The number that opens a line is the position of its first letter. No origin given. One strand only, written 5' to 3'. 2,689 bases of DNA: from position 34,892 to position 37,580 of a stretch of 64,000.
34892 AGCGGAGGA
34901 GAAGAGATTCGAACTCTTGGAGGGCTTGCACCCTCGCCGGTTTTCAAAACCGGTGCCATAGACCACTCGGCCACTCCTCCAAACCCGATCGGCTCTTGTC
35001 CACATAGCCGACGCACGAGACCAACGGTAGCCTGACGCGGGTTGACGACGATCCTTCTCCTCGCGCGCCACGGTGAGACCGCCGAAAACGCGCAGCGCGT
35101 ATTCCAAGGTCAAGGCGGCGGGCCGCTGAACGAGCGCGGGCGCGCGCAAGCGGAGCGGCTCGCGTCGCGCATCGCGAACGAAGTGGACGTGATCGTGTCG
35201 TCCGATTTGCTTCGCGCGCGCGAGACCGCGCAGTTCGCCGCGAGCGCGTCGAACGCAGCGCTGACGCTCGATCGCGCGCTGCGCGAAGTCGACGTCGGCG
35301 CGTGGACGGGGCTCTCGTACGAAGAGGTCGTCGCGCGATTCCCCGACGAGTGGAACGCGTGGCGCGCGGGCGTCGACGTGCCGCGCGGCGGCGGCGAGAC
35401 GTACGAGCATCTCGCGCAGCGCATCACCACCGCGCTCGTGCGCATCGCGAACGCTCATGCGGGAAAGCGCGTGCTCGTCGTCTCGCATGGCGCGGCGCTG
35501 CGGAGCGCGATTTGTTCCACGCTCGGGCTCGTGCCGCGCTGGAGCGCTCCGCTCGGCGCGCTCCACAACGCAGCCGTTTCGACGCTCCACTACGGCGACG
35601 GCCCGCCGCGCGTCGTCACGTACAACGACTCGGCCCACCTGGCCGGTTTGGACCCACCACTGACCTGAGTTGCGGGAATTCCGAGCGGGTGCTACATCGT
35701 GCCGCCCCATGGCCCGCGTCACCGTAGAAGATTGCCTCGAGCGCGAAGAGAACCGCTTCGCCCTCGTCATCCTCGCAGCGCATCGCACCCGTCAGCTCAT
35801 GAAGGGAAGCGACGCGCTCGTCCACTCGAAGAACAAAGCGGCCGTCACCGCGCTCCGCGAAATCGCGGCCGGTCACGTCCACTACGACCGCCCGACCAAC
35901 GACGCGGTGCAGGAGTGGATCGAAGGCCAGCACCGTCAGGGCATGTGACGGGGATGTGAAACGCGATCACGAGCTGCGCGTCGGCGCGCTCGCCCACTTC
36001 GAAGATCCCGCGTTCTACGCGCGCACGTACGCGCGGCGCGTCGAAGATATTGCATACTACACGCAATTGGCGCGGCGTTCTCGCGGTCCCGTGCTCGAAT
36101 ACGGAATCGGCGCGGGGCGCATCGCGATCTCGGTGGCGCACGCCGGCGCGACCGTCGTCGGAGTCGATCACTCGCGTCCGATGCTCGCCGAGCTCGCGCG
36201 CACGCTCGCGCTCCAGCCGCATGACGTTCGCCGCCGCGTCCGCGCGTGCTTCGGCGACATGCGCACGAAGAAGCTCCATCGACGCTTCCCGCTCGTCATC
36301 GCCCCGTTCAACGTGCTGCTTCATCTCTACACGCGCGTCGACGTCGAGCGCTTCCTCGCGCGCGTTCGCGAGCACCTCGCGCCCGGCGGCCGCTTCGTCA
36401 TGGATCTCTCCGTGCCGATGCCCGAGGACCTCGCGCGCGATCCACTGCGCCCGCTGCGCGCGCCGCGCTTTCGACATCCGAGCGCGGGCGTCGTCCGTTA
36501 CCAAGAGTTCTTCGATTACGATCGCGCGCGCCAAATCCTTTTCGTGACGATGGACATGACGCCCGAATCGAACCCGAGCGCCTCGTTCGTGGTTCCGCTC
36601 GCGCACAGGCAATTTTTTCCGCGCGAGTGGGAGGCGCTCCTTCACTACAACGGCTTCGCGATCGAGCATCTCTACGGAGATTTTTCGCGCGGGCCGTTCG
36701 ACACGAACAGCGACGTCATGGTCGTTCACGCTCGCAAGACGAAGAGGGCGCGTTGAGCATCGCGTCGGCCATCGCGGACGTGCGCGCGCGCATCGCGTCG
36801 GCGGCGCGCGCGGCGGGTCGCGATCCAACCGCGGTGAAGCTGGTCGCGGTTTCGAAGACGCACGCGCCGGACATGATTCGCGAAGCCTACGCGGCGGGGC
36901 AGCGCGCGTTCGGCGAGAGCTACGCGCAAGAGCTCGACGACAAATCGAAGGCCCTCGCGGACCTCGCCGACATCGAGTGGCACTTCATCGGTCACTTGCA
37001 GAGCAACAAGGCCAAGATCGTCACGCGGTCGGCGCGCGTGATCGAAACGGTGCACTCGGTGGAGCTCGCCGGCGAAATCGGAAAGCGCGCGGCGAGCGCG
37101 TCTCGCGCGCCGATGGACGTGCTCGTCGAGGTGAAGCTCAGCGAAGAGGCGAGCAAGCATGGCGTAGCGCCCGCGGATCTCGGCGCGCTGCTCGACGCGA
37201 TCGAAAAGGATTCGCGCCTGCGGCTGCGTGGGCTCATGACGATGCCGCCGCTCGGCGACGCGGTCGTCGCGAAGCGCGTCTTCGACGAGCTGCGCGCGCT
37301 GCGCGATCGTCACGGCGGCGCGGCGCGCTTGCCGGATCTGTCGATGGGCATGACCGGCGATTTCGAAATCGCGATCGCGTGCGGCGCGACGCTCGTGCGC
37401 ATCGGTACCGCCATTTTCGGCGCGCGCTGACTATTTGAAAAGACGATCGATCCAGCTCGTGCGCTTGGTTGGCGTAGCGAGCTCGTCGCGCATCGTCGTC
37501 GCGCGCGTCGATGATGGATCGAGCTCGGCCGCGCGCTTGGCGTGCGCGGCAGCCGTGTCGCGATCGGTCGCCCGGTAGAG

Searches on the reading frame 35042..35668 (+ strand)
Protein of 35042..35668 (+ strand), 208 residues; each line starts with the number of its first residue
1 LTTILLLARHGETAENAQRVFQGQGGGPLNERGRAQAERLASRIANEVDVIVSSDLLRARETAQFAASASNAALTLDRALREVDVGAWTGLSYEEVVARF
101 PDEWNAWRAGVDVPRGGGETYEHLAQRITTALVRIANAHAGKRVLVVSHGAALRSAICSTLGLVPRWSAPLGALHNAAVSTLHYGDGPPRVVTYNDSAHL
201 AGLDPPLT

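Call 52: search_protein_families(library=pfam, proteins=[window:35042-35668:+], max_evalue=0.001)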
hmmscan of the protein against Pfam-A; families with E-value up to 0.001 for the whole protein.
window:35042-35668:+ (208 aa): 1 family
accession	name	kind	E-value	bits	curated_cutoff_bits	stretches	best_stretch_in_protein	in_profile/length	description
PF00300.27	His_Phos_1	-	2.1e-55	187.8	21.7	1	5-196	1-193/194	Histidine phosphatase superfamily (branch 1)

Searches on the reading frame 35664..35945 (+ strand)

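Call 52: search_protein_families(library=pfam, proteins=[window:35664-35945:+], max_evalue=0.001)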
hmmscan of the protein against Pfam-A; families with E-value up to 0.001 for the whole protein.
window:35664-35945:+ (94 aa): 1 family
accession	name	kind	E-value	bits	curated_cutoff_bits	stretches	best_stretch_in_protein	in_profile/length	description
PF01192.27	RNA_pol_Rpb6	-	2.2e-16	60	26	1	23-74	1-53/53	RNA polymerase Rpb6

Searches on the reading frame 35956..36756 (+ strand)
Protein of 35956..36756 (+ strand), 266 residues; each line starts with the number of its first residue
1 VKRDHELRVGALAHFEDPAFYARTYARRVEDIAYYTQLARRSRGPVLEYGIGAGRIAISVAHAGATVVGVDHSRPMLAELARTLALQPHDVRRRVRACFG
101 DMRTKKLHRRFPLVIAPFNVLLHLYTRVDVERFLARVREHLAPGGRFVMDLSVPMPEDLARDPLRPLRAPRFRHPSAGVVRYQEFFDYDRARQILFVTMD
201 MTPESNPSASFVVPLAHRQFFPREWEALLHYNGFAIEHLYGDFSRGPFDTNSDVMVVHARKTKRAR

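Call 52: search_protein_families(library=pfam, proteins=[window:35956-36756:+], max_evalue=0.001)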
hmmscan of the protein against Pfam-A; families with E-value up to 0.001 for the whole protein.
window:35956-36756:+ (266 aa): 6 families
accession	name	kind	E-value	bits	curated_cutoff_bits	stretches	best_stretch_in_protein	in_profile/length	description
PF13649.12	Methyltransf_25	-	7.9e-13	49.4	27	1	46-145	1-97/97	Methyltransferase domain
PF08242.18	Methyltransf_12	-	6.4e-11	43.3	30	1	47-147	1-98/98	Methyltransferase domain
PF13489.12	Methyltransf_23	-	5.6e-09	36.4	27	1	25-238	9-163/164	Methyltransferase domain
PF08241.18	Methyltransf_11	-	6.2e-08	33.6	21.2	1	47-149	1-95/95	Methyltransferase domain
PF13847.12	Methyltransf_31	-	4.5e-05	23.6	27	1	44-153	5-113/145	Methyltransferase domain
PF05175.20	MTS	-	9.8e-05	22.5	23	1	37-149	26-138/170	Methyltransferase small domain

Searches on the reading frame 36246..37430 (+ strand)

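Call 52: search_protein_families(library=pfam, proteins=[window:36246-37430:+], max_evalue=0.001)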
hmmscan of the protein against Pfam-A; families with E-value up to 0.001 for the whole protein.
window:36246-37430:+ (394 aa): 1 family
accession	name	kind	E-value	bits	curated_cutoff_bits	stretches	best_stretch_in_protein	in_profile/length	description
PF01168.26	Ala_racemase_N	-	8.4e-17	62.1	24.1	1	179-393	6-218/220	Alanine racemase, N-terminal domain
